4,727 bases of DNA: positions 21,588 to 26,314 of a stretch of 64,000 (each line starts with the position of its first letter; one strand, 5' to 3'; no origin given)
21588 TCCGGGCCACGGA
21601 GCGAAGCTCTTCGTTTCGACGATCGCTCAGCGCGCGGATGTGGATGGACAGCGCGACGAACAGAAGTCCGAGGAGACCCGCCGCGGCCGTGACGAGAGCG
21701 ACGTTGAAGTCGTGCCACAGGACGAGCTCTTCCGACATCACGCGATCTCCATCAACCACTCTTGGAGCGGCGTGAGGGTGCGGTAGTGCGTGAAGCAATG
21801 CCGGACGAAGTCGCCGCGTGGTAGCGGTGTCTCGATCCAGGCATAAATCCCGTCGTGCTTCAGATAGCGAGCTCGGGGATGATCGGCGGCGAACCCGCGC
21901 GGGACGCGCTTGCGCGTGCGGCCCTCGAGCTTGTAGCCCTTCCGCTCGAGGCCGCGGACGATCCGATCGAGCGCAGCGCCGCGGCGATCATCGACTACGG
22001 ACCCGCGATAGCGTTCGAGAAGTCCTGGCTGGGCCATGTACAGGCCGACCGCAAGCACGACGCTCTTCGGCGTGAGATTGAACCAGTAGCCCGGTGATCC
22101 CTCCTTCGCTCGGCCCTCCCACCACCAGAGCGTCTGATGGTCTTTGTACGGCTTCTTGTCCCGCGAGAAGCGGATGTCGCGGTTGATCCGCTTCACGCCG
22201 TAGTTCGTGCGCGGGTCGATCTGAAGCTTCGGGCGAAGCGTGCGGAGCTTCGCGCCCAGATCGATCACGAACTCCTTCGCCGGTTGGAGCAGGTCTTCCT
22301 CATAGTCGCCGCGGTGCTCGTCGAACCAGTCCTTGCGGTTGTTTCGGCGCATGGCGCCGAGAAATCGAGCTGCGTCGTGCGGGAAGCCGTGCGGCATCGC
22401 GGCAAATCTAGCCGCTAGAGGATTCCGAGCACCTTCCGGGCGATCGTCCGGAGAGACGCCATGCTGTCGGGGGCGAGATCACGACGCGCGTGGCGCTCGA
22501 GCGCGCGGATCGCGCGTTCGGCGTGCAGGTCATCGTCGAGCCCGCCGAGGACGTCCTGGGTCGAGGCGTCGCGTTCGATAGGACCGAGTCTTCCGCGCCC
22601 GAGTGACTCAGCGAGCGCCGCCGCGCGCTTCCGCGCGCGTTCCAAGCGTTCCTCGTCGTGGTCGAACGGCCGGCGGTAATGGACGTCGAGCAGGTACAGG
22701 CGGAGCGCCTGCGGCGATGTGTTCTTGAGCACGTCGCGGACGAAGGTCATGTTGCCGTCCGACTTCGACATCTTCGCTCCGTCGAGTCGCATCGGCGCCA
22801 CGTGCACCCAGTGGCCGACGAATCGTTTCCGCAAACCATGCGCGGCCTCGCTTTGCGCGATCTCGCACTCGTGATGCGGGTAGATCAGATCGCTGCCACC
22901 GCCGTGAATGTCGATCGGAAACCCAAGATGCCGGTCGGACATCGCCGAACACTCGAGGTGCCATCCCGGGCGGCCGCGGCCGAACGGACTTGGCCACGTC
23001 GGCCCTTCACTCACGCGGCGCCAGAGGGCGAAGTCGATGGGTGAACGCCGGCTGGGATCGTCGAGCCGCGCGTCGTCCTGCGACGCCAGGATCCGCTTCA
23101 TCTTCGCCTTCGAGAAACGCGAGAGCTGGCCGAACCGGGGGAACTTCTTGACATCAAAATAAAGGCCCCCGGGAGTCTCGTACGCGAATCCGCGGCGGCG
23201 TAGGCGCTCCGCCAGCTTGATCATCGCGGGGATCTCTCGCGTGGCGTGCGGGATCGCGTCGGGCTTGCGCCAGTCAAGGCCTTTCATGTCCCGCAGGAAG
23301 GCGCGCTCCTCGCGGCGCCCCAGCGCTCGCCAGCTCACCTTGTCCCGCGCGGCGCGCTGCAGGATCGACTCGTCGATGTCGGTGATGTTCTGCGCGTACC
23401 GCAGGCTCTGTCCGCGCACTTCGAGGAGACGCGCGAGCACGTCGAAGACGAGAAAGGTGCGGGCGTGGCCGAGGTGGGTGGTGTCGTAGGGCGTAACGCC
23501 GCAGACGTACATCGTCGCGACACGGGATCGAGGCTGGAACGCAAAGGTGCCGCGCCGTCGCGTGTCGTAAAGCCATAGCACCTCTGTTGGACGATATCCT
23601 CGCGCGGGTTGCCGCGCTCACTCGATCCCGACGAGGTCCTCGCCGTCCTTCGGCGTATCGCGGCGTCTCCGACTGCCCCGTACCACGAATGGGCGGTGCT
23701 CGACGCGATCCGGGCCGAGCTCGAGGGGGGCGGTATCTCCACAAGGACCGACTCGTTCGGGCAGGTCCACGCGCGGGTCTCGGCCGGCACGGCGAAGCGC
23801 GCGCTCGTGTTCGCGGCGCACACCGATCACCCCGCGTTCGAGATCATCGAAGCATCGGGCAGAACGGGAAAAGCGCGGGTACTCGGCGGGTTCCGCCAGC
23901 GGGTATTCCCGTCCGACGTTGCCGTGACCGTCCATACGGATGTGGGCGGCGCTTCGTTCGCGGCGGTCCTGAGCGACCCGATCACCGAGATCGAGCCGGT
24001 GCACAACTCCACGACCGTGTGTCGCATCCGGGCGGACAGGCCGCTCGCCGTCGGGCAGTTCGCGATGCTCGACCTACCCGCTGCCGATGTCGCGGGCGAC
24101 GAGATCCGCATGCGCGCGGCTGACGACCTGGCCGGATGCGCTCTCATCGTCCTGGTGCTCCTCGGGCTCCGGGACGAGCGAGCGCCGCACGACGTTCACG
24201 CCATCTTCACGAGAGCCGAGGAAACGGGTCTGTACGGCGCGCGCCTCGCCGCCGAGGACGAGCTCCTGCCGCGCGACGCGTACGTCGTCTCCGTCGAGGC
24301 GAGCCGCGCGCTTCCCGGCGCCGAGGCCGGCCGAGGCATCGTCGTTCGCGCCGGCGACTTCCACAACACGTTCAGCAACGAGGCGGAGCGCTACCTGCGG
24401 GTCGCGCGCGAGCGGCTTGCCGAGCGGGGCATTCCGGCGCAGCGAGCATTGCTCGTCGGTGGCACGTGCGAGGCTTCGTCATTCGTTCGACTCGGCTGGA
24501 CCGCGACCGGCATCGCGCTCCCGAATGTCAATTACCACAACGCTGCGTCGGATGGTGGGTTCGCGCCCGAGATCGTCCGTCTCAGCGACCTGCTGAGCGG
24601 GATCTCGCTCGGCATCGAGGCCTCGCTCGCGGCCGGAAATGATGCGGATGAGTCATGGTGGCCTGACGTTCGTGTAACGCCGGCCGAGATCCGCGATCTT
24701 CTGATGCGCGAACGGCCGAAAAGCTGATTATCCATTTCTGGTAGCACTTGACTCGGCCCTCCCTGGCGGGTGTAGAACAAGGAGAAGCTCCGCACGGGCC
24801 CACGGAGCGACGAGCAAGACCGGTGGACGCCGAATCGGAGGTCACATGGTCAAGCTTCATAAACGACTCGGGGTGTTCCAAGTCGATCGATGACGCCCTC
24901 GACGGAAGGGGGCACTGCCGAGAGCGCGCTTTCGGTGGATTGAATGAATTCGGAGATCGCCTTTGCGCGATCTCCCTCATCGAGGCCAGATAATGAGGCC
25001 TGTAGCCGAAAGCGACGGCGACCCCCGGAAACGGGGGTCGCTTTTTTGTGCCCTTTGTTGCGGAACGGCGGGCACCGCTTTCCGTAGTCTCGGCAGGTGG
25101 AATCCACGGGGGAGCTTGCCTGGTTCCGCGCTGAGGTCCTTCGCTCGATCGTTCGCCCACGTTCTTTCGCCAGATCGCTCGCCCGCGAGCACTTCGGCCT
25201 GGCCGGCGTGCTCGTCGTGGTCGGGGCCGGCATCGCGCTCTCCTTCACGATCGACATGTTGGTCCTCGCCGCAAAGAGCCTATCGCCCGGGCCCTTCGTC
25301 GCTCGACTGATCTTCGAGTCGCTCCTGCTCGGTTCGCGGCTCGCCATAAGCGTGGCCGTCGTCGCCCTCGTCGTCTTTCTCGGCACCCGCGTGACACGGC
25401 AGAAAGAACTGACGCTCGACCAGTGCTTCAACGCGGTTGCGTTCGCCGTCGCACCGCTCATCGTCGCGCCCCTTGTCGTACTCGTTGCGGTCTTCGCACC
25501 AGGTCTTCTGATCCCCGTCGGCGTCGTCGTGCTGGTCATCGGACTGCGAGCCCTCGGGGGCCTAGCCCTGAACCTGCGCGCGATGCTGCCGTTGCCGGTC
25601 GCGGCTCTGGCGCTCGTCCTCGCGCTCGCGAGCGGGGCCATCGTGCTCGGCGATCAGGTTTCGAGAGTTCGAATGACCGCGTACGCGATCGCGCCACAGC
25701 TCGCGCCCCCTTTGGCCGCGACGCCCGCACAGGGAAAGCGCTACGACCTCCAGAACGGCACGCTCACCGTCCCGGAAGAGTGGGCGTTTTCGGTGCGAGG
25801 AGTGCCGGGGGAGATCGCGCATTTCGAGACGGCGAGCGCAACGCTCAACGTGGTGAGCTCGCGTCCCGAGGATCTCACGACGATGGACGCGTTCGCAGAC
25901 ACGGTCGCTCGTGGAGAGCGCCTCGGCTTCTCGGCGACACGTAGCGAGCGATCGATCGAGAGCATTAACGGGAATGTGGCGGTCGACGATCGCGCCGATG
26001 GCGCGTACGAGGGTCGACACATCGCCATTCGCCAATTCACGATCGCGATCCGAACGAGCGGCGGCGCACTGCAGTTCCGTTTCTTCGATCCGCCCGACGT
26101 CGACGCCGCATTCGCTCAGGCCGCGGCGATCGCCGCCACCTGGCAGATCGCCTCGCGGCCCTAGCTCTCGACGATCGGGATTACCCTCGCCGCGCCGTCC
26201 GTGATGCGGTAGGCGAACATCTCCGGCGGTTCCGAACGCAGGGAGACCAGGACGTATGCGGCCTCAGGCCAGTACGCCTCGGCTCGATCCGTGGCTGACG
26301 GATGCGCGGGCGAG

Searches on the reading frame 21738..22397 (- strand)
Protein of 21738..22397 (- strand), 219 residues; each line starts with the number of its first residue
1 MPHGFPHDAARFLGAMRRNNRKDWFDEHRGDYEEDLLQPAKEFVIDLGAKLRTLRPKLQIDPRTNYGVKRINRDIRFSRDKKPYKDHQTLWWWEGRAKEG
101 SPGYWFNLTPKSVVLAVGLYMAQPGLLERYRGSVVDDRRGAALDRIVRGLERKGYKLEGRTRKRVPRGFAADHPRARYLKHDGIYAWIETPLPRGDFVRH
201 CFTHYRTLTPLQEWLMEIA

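Call 26: search_protein_families(library=pfam, max_evalue=0.001, proteins=[window:21738-22397:-])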
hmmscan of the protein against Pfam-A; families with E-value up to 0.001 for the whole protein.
window:21738-22397:- (219 aa): 1 family
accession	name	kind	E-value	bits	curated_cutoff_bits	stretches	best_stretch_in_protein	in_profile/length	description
PF09365.15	DUF2461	-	3.5e-46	158.2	22.8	1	9-214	2-208/208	Conserved hypothetical protein (DUF2461)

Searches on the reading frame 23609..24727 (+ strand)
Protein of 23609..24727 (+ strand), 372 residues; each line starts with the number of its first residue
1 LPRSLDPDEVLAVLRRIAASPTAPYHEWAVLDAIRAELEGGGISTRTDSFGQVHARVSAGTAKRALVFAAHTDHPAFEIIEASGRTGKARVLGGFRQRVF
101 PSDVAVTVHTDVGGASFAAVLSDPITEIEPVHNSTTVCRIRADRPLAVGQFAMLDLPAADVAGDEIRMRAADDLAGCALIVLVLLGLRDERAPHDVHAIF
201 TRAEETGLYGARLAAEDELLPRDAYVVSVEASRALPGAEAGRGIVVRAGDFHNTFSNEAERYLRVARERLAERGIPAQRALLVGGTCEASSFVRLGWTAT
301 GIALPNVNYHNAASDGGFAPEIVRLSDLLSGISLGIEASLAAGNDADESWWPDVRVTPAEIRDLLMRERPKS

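Call 26: search_protein_families(library=pfam, max_evalue=0.001, proteins=[window:23609-24727:+])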
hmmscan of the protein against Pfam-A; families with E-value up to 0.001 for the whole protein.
window:23609-24727:+ (372 aa): 3 families
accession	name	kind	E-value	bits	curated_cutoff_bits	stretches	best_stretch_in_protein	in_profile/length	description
PF05343.19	Peptidase_M42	-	1.8e-15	57.3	23.2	1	65-312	15-277/292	M42 glutamyl aminopeptidase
PF04389.22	Peptidase_M28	-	1.5e-06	28.5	21.3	1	170-231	30-94/193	Peptidase family M28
PF01546.33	Peptidase_M20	-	0.00029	21.2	24.6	1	170-236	33-104/206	Peptidase family M20/M25/M40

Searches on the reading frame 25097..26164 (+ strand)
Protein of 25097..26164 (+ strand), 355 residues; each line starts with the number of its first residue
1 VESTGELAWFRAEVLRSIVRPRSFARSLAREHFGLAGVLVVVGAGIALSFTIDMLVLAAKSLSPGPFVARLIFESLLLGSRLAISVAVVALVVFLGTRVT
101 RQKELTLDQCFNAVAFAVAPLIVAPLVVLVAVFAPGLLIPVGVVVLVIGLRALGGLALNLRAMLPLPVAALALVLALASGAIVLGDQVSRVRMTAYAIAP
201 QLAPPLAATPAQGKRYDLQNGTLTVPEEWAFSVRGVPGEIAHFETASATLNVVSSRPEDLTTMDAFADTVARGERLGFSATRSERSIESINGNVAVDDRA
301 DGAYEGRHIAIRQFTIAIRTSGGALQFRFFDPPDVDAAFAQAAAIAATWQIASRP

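Call 26: search_protein_families(library=pfam, max_evalue=0.001, proteins=[window:25097-26164:+])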
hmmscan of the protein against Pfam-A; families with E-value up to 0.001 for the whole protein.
window:25097-26164:+ (355 aa): 1 family
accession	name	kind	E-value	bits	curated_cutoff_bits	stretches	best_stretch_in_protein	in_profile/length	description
PF04893.22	Yip1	-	2e-06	28.2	28.6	1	17-177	3-171/173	Yip1 domain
